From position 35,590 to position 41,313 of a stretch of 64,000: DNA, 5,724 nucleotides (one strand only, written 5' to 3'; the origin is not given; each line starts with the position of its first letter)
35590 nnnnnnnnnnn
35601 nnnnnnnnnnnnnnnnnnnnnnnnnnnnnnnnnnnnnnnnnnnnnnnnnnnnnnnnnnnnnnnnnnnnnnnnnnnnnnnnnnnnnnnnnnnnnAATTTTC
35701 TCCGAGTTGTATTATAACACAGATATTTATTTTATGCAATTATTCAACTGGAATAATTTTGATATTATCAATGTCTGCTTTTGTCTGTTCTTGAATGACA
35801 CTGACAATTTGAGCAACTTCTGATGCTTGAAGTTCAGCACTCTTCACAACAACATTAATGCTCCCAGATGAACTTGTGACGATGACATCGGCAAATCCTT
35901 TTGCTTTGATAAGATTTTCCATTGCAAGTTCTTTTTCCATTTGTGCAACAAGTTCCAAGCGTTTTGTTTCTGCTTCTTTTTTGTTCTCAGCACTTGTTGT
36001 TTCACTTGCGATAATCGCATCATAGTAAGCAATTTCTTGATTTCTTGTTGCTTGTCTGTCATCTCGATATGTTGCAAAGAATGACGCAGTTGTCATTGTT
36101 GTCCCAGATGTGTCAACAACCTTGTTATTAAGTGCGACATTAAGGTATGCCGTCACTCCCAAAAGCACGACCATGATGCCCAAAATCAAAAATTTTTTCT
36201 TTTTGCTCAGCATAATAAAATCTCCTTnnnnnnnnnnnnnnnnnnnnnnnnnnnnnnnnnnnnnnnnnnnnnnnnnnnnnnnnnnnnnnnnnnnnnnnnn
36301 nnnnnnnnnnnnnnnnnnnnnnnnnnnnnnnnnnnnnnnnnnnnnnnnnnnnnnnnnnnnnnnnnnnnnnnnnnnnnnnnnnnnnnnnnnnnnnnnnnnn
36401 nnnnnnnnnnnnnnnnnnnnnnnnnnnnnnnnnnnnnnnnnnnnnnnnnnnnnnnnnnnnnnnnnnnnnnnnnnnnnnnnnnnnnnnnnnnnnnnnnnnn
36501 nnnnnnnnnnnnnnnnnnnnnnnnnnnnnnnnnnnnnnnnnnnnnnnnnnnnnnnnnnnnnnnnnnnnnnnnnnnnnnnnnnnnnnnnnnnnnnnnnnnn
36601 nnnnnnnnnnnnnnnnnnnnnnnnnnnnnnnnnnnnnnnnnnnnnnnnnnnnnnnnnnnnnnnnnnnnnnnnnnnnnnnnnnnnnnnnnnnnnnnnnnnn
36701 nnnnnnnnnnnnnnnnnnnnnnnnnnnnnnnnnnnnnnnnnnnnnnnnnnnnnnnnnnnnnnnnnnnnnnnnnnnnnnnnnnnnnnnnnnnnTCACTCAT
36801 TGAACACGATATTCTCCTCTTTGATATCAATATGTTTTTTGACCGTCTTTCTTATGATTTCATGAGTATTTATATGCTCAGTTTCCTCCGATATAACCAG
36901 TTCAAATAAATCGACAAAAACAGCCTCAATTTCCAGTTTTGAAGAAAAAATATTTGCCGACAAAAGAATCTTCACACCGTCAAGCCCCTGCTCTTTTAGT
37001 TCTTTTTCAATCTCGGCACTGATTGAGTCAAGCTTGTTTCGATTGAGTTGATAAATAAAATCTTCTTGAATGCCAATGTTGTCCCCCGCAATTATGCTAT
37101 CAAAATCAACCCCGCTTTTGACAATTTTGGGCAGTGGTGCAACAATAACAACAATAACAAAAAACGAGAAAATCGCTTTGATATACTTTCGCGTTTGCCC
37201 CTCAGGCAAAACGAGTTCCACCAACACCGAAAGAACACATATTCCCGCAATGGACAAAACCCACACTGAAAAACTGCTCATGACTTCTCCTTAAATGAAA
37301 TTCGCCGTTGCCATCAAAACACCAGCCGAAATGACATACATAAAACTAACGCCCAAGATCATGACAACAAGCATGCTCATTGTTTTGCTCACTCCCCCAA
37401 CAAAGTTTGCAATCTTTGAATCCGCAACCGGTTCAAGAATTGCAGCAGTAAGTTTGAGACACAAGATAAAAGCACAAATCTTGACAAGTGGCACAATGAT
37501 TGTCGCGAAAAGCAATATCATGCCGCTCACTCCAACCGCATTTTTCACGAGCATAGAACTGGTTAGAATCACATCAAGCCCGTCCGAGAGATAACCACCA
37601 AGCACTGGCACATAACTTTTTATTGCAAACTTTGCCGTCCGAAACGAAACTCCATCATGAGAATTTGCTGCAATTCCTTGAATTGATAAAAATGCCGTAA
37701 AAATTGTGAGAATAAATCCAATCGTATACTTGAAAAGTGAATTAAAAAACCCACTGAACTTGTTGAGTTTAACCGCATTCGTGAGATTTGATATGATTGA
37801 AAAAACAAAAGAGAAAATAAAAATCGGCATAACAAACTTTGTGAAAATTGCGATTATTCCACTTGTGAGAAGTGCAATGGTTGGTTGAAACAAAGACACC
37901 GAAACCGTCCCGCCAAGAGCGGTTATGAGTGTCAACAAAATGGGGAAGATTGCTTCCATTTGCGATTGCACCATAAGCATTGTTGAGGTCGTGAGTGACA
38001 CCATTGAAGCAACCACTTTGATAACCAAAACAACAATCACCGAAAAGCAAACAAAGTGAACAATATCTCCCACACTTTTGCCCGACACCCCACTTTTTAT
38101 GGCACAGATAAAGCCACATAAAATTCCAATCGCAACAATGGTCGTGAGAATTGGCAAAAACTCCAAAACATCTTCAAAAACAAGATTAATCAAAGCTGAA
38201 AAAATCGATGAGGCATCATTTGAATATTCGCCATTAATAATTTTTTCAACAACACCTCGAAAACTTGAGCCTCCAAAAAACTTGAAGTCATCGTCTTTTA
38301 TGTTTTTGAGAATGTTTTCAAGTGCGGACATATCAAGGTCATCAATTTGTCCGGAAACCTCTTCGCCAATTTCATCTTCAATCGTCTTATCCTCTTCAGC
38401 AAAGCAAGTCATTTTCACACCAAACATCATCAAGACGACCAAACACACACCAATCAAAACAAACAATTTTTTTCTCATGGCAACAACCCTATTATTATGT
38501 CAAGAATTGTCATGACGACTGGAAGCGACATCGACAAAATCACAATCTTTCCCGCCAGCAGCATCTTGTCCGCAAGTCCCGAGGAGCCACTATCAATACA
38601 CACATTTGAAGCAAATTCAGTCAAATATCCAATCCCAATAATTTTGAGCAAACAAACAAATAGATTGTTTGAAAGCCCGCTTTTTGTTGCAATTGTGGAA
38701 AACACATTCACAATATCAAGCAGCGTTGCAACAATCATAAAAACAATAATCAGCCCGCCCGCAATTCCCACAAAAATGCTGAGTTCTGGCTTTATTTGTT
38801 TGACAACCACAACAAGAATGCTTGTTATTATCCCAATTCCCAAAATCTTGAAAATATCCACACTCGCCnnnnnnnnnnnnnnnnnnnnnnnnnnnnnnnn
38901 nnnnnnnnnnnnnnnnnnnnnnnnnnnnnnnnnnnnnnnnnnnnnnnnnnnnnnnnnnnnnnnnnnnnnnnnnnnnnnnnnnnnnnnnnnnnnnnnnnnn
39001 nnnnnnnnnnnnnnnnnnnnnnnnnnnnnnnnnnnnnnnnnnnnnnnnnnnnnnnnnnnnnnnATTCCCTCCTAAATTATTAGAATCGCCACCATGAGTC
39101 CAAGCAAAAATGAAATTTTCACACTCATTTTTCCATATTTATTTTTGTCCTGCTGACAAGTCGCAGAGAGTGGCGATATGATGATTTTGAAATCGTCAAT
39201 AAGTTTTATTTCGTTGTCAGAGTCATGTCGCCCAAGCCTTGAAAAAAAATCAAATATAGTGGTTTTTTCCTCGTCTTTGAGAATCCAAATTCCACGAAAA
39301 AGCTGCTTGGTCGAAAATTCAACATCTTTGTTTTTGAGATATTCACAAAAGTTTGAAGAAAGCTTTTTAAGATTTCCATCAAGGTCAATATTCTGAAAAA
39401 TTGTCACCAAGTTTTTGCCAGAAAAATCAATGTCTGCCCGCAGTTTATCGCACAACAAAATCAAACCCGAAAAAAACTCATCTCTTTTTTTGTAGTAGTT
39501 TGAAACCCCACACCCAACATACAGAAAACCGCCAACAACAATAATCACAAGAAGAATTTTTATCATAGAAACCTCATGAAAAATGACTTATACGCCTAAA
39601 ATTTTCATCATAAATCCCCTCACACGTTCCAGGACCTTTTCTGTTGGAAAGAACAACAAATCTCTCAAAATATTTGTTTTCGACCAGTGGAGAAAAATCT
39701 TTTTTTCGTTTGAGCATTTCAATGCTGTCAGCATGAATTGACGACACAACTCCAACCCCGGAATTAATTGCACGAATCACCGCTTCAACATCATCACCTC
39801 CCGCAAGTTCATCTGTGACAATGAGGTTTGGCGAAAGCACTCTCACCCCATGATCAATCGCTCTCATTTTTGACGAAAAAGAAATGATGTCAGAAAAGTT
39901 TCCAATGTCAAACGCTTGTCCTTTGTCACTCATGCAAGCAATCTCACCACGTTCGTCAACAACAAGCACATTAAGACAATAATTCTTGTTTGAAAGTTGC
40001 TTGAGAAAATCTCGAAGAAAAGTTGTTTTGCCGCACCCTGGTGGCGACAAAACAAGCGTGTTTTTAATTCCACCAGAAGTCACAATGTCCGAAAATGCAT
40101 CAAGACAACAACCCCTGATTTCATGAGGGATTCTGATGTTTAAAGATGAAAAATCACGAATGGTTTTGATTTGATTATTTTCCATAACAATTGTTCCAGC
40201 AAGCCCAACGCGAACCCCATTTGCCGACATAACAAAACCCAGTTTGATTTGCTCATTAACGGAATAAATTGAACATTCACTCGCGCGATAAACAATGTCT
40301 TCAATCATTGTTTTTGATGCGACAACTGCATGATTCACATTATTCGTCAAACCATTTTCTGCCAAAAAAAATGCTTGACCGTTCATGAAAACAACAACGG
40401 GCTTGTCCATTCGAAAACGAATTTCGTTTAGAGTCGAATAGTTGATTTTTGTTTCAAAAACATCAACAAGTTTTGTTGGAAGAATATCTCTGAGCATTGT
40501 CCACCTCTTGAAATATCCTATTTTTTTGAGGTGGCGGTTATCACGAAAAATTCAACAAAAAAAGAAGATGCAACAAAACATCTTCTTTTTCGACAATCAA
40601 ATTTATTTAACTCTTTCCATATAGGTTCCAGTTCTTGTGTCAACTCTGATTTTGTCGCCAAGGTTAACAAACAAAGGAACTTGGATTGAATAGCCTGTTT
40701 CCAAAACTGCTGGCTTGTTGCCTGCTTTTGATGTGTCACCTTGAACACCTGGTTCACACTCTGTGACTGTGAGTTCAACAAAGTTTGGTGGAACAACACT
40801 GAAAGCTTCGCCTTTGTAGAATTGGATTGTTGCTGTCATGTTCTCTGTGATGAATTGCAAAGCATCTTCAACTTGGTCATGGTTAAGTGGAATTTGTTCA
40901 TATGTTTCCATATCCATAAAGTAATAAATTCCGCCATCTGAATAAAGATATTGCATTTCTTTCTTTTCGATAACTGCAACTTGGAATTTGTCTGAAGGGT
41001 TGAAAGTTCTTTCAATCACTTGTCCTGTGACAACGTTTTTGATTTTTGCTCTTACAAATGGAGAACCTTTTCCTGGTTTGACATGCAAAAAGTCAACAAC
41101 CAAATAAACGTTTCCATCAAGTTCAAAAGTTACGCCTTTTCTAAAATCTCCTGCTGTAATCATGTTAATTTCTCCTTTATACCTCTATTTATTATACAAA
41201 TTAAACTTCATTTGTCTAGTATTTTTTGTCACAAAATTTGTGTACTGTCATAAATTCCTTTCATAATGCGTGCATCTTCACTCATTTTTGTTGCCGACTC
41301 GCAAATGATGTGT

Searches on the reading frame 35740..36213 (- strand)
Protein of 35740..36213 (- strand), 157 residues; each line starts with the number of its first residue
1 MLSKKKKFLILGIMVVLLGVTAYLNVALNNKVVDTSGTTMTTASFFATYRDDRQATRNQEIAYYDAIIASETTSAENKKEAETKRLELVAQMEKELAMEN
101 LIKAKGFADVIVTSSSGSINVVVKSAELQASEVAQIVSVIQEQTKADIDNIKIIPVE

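Call 34: search_protein_families(library=ncbifam, proteins=[window:35740-36213:-], max_evalue=0.00001)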
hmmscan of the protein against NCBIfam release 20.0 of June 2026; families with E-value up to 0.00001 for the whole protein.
window:35740-36213:- (157 aa): 0 families

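Call 51: search_protein_families(library=pfam, proteins=[window:35740-36213:-], max_evalue=0.001)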
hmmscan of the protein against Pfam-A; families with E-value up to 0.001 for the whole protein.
window:35740-36213:- (157 aa): 1 family
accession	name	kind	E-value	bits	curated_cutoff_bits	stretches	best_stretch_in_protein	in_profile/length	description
PF12685.13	SpoIIIAH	-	3.3e-31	109.1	30.6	1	35-153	73-191/191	SpoIIIAH-like protein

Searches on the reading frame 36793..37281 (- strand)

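Call 34: search_protein_families(library=ncbifam, proteins=[window:36793-37281:-], max_evalue=0.00001)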
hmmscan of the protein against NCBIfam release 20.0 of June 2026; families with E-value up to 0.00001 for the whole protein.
window:36793-37281:- (162 aa): 1 family
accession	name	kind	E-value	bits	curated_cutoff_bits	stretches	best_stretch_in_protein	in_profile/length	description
TIGR02896.1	spore_III_AF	equivalog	9.4e-12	45.3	61.3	1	4-96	3-95/106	stage III sporulation protein AF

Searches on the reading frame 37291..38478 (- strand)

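Call 34: search_protein_families(library=ncbifam, proteins=[window:37291-38478:-], max_evalue=0.00001)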
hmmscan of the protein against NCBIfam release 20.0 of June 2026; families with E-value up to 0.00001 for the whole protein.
window:37291-38478:- (395 aa): 1 family
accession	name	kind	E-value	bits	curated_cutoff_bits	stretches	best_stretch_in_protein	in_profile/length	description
TIGR02829.1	spore_III_AE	equivalog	1.6e-67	228.4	247.45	1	11-391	8-380/381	stage III sporulation protein AE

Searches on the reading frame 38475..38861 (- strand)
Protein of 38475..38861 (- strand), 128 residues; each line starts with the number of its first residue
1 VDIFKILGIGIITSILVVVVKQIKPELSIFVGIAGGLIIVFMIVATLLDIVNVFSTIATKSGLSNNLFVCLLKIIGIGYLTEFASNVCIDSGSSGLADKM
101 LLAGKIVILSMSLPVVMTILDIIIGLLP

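Call 34: search_protein_families(library=ncbifam, proteins=[window:38475-38861:-], max_evalue=0.00001)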
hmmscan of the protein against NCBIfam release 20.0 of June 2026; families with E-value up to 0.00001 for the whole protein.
window:38475-38861:- (128 aa): 2 families
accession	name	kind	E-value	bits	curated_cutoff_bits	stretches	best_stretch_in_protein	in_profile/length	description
TIGR02849.1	spore_III_AD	equivalog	8.6e-22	77.4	85.6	1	28-127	2-101/101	stage III sporulation protein AD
TIGR02848.1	spore_III_AC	equivalog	3.6e-08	33.8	56.65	0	3-57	6-58/64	stage III sporulation protein AC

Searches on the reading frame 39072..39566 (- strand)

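Call 34: search_protein_families(library=ncbifam, proteins=[window:39072-39566:-], max_evalue=0.00001)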
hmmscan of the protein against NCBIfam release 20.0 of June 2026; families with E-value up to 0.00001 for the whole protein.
window:39072-39566:- (164 aa): 1 family
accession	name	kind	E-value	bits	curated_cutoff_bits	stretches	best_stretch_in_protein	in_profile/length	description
TIGR02833.1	spore_III_AB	equivalog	1.1e-12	48.3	146.5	1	3-164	1-170/170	stage III sporulation protein SpoIIIAB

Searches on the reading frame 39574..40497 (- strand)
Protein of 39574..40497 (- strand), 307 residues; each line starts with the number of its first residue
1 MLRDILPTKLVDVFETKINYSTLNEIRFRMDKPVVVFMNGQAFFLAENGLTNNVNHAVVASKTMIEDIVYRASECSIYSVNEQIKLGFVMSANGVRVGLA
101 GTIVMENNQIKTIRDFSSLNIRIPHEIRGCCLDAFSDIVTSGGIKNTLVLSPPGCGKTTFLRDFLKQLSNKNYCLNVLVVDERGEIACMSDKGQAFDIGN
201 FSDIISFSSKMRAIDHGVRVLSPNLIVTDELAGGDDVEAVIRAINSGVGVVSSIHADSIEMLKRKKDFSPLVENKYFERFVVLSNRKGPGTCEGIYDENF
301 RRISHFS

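Call 34: search_protein_families(library=ncbifam, proteins=[window:39574-40497:-], max_evalue=0.00001)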
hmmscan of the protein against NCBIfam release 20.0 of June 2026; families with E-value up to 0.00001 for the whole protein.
window:39574-40497:- (307 aa): 1 family
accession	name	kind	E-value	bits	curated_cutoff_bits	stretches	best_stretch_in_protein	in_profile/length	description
TIGR02858.1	spore_III_AA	equivalog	4.5e-69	232.7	281.3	1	24-297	1-271/272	stage III sporulation protein AA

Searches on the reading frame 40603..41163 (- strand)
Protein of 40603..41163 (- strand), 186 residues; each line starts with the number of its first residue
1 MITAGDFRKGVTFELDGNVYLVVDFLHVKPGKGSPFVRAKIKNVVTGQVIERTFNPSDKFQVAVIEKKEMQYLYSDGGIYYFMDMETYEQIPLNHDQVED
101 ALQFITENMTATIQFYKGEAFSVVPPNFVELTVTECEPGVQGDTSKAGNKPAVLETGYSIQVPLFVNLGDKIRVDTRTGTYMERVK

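Call 52: search_protein_families(library=pfam, proteins=[window:40603-41163:-], max_evalue=0.001)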
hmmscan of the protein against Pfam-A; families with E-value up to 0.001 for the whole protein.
window:40603-41163:- (186 aa): 3 families
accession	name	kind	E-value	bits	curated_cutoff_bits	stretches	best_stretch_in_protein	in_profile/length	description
PF09285.17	Elong-fact-P_C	-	1.8e-27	95.3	25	1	129-184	1-56/56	Elongation factor P, C-terminal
PF08207.18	EFP_N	-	3.3e-26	91.5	23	1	3-60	1-58/58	Elongation factor P (EF-P) KOW-like domain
PF01132.26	EFP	-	4.2e-23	81.5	27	1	68-120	1-53/54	Elongation factor P (EF-P) OB domain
